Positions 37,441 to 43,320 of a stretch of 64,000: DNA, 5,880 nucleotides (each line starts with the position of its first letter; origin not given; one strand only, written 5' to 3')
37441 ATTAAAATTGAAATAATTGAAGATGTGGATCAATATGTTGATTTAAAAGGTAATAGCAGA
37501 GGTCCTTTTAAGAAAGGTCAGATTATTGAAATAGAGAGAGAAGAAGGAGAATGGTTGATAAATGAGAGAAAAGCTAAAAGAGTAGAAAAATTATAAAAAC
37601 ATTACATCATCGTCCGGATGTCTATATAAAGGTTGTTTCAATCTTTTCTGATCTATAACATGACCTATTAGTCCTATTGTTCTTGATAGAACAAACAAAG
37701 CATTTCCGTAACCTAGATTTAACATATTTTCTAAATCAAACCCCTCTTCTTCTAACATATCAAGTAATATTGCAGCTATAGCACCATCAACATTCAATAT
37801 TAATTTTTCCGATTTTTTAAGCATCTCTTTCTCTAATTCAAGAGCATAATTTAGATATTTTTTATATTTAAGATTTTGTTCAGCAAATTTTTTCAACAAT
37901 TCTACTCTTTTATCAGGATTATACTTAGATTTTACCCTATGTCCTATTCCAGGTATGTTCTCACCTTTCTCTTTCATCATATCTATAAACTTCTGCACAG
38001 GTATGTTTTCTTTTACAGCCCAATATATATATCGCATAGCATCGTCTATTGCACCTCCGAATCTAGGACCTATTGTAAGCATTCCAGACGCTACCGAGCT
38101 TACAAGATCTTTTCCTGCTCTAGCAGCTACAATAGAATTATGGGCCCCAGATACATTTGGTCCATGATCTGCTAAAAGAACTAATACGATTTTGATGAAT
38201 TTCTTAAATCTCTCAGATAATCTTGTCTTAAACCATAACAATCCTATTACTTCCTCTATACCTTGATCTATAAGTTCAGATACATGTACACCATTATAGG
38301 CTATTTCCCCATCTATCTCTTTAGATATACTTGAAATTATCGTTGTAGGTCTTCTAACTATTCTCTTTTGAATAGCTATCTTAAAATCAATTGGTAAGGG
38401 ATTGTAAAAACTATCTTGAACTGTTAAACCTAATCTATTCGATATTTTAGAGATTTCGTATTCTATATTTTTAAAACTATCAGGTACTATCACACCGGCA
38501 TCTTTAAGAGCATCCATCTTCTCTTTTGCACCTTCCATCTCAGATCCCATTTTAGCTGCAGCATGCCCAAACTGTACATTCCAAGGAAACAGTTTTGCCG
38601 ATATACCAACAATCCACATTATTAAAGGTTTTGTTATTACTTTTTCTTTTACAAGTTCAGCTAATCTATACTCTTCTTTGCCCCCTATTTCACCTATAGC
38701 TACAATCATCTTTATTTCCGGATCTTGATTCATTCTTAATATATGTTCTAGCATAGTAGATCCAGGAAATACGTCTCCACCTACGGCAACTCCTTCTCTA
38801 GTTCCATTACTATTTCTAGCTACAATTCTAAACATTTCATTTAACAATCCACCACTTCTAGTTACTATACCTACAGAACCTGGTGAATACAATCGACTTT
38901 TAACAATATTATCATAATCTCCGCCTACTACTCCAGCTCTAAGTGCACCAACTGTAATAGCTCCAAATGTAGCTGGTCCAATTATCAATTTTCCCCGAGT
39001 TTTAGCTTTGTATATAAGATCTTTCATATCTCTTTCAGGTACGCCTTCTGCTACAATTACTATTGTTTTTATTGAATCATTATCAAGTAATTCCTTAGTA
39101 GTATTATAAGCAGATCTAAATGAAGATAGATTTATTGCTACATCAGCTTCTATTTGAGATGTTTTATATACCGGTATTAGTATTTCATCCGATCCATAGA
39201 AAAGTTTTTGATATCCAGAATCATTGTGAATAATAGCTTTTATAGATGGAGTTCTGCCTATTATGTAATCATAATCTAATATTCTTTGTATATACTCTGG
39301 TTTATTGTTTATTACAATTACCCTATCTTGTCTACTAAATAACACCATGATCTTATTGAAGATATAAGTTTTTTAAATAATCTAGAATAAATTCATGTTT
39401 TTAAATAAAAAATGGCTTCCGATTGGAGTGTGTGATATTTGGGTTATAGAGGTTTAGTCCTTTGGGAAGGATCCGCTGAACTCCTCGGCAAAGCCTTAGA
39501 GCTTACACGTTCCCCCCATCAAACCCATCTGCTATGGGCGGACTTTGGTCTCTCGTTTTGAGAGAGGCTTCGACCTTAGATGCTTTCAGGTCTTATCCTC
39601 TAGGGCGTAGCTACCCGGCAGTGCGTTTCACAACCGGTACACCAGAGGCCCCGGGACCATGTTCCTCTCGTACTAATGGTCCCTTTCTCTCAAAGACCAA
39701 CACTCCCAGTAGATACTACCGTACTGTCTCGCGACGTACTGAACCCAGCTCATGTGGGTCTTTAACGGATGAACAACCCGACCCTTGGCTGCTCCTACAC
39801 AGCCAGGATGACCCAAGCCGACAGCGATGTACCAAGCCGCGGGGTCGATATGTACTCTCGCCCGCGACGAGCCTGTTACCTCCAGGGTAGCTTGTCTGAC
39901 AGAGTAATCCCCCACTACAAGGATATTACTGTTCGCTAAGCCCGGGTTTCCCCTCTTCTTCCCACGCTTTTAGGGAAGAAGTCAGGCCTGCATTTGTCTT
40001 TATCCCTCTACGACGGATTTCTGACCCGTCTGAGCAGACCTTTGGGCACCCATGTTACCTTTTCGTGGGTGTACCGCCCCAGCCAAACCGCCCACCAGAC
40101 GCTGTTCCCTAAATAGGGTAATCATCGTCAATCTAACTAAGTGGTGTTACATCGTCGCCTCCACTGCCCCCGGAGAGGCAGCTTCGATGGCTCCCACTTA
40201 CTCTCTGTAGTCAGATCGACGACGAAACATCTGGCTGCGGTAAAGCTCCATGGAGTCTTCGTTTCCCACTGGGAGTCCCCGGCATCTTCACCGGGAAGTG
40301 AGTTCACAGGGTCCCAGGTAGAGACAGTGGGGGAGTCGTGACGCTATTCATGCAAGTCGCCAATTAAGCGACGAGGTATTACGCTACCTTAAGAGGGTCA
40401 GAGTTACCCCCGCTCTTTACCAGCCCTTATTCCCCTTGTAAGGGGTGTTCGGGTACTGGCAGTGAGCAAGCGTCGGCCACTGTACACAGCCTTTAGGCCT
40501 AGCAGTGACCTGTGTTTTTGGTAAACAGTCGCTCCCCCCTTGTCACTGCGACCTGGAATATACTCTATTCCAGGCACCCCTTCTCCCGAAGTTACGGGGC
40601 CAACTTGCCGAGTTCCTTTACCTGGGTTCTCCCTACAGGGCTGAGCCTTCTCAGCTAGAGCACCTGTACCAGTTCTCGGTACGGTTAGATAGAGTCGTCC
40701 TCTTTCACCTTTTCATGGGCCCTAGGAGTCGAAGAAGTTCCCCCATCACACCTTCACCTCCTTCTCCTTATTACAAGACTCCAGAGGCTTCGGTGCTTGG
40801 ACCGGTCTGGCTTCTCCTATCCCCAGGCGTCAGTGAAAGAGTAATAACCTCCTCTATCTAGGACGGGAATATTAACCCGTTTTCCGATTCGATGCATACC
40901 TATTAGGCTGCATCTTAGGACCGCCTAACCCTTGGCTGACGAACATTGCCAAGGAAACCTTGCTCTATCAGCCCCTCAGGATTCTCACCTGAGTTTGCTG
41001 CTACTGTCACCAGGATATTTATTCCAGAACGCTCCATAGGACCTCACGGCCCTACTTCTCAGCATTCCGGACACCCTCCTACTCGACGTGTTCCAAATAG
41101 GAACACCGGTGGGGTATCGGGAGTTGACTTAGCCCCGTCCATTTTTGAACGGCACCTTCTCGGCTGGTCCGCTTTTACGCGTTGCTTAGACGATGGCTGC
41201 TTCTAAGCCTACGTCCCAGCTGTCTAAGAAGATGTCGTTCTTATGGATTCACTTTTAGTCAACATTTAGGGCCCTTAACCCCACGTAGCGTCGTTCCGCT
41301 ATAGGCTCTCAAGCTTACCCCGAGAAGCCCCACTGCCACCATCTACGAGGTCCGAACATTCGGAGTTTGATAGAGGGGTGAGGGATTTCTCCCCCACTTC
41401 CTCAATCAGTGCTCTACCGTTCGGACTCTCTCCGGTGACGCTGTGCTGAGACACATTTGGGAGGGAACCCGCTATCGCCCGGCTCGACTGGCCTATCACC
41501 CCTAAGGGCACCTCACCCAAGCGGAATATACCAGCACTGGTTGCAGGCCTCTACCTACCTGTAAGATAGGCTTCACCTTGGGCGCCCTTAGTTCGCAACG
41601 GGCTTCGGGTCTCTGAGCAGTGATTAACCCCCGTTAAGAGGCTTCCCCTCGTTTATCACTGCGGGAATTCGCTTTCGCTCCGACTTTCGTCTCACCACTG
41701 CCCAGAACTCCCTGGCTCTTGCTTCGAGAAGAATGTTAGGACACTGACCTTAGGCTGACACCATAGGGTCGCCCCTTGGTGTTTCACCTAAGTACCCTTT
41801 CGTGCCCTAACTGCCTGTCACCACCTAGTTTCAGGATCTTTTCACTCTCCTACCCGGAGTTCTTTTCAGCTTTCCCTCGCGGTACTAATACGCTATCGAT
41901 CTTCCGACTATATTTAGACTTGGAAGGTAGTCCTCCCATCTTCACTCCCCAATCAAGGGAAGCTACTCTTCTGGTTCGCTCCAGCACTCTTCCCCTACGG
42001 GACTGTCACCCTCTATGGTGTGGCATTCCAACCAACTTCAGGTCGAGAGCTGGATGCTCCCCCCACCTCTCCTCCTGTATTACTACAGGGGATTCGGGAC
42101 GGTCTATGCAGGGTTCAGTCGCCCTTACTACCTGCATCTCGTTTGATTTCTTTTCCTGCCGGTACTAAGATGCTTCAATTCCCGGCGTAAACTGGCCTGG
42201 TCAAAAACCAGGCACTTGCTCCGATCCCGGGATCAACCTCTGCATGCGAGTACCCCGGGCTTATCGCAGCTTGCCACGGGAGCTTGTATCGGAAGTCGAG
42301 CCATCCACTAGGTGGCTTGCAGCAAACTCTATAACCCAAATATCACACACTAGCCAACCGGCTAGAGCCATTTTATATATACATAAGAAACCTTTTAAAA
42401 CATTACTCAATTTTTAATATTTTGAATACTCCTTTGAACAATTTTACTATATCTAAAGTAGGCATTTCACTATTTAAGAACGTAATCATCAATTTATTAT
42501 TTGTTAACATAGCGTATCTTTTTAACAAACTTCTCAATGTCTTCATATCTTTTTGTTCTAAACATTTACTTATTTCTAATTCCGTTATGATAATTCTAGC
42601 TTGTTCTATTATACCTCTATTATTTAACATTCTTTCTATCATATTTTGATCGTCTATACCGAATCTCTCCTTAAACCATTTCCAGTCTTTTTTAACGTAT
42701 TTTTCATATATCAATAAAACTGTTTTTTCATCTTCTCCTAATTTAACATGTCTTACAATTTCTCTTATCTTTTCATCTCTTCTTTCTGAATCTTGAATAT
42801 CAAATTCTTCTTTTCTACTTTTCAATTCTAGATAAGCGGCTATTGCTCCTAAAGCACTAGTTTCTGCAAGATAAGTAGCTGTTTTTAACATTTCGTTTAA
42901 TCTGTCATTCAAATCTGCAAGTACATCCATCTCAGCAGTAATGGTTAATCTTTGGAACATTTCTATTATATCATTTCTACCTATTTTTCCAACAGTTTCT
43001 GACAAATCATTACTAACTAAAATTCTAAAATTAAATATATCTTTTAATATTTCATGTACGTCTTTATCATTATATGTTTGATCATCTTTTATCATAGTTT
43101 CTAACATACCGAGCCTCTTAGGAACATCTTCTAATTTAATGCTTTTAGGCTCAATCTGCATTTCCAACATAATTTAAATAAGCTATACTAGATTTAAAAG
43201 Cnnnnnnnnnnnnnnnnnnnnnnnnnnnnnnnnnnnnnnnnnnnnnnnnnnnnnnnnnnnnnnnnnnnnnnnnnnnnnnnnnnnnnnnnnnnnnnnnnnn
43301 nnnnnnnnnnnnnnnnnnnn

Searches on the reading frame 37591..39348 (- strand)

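Call 25: search_protein_families(library=pfam, proteins=[window:37591-39348:-])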
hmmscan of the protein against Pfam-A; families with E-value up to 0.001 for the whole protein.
window:37591-39348:- (585 aa): 3 families
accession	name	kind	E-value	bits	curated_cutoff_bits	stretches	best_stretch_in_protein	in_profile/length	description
PF00285.26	Citrate_synt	-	1.8e-30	106.7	27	1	377-576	162-355/357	Citrate synthase, C-terminal domain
PF00549.24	Ligase_CoA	-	1.7e-15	57.7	24.5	1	163-286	2-127/128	CoA-ligase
PF13607.11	Succ_CoA_lig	-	3.6e-06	27.2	27.4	1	156-292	1-128/138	Succinyl-CoA ligase like flavodoxin domain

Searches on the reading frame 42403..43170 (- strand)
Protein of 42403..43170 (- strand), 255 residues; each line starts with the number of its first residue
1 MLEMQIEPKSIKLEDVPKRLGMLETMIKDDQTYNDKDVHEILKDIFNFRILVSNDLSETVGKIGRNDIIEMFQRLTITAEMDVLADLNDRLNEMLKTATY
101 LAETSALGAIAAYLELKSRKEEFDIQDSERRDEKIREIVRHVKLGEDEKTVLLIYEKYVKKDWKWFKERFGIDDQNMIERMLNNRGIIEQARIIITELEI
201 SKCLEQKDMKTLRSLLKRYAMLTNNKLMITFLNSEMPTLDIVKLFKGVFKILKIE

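Call 25: search_protein_families(library=pfam, proteins=[window:42403-43170:-])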
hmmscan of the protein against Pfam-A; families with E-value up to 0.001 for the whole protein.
window:42403-43170:- (255 aa): 0 families

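Call 59: search_protein_families(library=pfam, max_evalue=1, proteins=[window:42403-43170:-])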
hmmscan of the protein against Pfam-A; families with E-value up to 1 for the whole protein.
window:42403-43170:- (255 aa): 2 families
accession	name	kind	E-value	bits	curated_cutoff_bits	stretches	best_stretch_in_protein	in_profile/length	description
PF21972.1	Arc1p_N_like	-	0.085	13.6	27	0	73-143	7-75/81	Nuclear-export cofactor Arc1p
PF22227.1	DNA_pol3_gamma_R_C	-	0.26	12.3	26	1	155-231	2-77/84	DNA polymerase III gamma subunit-related, C-terminal domain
